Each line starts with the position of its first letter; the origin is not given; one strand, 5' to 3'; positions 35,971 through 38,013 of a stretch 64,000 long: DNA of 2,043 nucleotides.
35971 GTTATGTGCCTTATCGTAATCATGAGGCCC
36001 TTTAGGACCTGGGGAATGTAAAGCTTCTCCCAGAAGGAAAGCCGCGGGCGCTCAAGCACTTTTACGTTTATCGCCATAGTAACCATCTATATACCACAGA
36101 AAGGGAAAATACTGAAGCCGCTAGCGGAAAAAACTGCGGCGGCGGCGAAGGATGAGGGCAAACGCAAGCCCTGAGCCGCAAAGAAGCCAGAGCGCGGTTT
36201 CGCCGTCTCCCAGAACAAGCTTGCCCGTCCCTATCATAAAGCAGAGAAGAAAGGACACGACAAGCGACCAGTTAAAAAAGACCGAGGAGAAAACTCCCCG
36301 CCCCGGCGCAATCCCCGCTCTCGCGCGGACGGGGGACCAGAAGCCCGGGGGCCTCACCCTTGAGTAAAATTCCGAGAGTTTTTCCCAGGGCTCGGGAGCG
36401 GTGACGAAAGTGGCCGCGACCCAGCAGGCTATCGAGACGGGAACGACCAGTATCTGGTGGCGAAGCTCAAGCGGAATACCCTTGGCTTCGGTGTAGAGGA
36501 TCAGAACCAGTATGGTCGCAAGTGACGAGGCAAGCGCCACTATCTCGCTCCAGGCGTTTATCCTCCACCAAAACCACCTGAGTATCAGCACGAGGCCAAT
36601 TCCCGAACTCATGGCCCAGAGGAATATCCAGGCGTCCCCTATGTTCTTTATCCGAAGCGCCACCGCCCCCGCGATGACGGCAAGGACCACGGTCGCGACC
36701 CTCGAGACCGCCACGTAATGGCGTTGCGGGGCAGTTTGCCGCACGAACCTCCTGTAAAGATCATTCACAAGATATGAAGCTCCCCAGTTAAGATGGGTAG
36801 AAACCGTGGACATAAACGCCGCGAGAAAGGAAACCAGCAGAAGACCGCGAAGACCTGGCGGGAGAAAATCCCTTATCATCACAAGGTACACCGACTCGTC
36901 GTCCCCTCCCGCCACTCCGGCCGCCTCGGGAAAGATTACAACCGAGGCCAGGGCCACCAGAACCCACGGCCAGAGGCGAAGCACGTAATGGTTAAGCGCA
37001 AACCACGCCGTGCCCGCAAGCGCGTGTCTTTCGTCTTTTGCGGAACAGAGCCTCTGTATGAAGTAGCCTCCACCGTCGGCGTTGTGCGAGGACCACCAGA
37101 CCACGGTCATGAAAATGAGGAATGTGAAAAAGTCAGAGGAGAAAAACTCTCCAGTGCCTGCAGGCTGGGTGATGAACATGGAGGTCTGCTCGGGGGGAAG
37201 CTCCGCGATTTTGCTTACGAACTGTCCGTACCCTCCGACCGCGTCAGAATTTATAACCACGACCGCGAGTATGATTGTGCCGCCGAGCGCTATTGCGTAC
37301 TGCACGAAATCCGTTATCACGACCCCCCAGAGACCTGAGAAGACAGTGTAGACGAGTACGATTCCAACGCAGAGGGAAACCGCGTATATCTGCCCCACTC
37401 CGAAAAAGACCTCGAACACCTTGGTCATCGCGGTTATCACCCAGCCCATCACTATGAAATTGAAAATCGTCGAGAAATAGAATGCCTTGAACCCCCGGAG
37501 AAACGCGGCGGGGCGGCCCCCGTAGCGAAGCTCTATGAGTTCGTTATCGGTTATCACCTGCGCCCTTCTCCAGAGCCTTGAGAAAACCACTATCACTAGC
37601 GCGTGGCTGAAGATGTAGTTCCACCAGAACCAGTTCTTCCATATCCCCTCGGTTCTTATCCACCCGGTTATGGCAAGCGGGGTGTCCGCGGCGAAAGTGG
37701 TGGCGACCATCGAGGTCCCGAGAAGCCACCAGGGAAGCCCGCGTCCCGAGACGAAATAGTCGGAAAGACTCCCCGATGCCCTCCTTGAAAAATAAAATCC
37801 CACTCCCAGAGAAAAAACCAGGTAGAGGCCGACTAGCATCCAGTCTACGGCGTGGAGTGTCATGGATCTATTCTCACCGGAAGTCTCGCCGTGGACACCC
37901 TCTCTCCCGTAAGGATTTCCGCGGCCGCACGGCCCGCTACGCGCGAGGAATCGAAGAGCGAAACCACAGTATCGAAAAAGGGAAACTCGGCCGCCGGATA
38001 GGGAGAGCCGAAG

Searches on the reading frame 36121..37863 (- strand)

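Call 4: search_protein_families(library=pfam, proteins=[window:36121-37863:-], max_evalue=0.01)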
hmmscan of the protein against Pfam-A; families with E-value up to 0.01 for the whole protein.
window:36121-37863:- (580 aa): 1 family
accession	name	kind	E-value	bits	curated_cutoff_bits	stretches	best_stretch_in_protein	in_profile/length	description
PF00474.23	SSF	-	2.6e-43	148.9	22.8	1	36-437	1-396/406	Sodium:solute symporter family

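Call 5: search_protein_families(library=ncbifam, proteins=[window:36121-37863:-], max_evalue=0.01)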
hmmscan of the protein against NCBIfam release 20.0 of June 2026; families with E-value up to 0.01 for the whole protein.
window:36121-37863:- (580 aa): 7 families
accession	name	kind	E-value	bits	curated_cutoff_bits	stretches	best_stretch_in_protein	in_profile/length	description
TIGR00813.1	sss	superfamily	1.5e-46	159.3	184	1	36-442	1-406/411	sodium/solute symporter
TIGR02121.1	Na_Pro_sym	equivalog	7.3e-36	123.9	515.5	1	10-457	6-440/488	sodium/proline symporter PutP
TIGR02119.1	panF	equivalog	4.3e-19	68.9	328.05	1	13-458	9-441/471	sodium/pantothenate symporter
NF007790.0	PRK10484.1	equivalog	1.2e-17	64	401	1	24-459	22-456/527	solute:sodium symporter family transporter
NF011948.0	PRK15419.1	equivalog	1.1e-13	50.9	955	1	14-453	14-443/502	sodium/proline symporter PutP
TIGR03648.1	Na_symport_lg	subfamily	4e-12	45.3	320.75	2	334-461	358-487/547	VC_2705 family sodium/solute symporter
NF058657.1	MncbAcdTpMctC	equivalog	2.3e-05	23.1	670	1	10-459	11-457/527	monocarboxylic acid transporter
